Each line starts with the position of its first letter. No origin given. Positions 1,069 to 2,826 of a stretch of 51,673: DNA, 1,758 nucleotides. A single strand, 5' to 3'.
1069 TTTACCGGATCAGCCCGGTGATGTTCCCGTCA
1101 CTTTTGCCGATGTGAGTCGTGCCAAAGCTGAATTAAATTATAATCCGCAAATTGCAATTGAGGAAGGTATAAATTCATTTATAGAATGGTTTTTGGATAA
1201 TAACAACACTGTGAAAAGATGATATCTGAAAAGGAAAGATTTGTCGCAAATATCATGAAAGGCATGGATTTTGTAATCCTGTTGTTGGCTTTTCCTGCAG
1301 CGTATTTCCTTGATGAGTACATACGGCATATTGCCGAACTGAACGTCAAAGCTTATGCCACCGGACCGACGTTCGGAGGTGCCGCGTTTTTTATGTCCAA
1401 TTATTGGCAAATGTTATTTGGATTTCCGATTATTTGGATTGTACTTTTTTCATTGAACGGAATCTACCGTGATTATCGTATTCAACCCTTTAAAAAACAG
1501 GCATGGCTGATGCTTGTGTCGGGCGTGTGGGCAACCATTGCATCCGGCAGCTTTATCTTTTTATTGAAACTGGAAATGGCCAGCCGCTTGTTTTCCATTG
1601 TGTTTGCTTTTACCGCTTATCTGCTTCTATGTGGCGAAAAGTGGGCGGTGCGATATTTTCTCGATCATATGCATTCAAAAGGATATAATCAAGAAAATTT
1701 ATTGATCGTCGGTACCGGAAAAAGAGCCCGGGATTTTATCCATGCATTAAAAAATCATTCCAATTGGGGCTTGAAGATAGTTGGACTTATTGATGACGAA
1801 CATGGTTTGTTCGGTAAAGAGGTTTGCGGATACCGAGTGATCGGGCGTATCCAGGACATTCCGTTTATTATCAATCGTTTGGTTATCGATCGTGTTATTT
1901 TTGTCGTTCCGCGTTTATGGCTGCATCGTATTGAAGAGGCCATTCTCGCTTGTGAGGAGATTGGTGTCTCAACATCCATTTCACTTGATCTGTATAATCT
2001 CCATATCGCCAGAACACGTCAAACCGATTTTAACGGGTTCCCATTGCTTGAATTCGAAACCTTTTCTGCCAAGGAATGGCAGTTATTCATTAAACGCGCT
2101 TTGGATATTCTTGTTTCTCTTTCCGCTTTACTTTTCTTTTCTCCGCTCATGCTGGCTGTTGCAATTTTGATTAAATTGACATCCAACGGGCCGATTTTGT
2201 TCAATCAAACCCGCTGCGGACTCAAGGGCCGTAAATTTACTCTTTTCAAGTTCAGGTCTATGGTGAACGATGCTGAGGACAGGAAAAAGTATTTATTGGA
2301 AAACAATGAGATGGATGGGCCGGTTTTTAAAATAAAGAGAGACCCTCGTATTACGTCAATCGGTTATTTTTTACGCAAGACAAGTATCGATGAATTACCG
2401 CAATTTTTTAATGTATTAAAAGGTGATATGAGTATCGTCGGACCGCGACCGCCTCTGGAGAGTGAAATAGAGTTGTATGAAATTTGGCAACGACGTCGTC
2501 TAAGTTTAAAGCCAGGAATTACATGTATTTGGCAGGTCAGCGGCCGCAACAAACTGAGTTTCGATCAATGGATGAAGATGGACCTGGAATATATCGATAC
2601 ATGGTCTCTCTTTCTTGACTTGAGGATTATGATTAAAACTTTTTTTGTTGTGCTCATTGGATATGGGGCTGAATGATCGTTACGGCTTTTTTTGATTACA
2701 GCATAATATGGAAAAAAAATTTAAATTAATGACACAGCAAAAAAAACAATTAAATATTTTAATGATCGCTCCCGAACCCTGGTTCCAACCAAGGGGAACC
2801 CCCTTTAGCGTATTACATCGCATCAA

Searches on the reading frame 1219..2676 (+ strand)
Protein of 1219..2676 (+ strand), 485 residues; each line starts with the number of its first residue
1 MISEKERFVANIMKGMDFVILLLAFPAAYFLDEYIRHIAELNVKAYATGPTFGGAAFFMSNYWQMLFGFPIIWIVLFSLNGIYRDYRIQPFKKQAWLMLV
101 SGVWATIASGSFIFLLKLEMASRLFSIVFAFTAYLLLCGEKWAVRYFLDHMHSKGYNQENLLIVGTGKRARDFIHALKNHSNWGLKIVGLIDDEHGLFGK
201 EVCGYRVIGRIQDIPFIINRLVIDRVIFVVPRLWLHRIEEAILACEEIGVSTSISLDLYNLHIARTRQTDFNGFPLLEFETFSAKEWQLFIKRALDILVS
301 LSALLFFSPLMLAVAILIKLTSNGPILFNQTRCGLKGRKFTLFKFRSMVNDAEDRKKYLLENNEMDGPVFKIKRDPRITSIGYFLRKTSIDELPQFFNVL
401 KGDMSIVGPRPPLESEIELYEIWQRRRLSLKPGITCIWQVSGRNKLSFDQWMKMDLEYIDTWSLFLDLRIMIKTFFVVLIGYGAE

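Call 7: search_protein_families(library=pfam, proteins=[window:1219-2676:+], max_evalue=0.001)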
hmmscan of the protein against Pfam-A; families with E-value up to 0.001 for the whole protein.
window:1219-2676:+ (485 aa): 2 families
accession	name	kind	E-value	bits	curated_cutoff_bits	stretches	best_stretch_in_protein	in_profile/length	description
PF02397.22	Bac_transf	-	1.4e-69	233.7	27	1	292-479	1-178/179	Bacterial sugar transferase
PF13727.12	CoA_binding_3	-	5.3e-16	59.6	25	1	79-250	2-169/175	CoA-binding domain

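Call 68: search_protein_families(library=ncbifam, proteins=[window:1219-2676:+], max_evalue=0.00001)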
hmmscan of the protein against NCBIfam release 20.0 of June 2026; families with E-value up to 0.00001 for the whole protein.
window:1219-2676:+ (485 aa): 10 families
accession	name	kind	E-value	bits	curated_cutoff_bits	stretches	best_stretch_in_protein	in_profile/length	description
TIGR03025.1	EPS_sugtrans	subfamily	1.3e-126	423.5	295.55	1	60-484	29-444/445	exopolysaccharide biosynthesis polyprenyl glycosylphosphotransferase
TIGR03023.1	WcaJ_sugtrans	equivalog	6.7e-107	358.6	410.75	1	38-482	24-450/453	undecaprenyl-phosphate glucose phosphotransferase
NF041877.1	EPS_EpsZ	equivalog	5.2e-102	341.8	800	1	59-484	38-458/459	exopolysaccharide biosynthesis polyisoprenyl-phosphate hexose-1-phosphate transferase EpsZ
TIGR03022.1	WbaP_sugtrans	subfamily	1.2e-89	301.7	403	1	17-484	5-455/456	undecaprenyl-phosphate galactose phosphotransferase WbaP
NF052601.1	undeca_RfbP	equivalog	1.2e-65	221.1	330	1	285-480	38-237/244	undecaprenyl-phosphate galactose phosphotransferase family protein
TIGR03013.1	EpsB_2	subfamily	2.7e-61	208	393.35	1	68-484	37-442/443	TIGR03013 family XrtA/PEP-CTERM system glycosyltransferase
NF007518.0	PRK10124.1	equivalog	3.9e-57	194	684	1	72-480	58-459/464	undecaprenyl-phosphate glucose phosphotransferase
NF011751.0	PRK15204.1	equivalog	3.2e-51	174.4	907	1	113-484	105-475/476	undecaprenyl-phosphate galactose phosphotransferase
NF050817.1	PolSacchBiosHfsE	equivalog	5.8e-46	157.2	750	1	113-477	97-458/467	polysaccharide biosynthesis protein HfsE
NF045514.1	glycotran_HepC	equivalog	1.3e-25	90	140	1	285-411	110-211/220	heterocyst development glycosyltransferase HepC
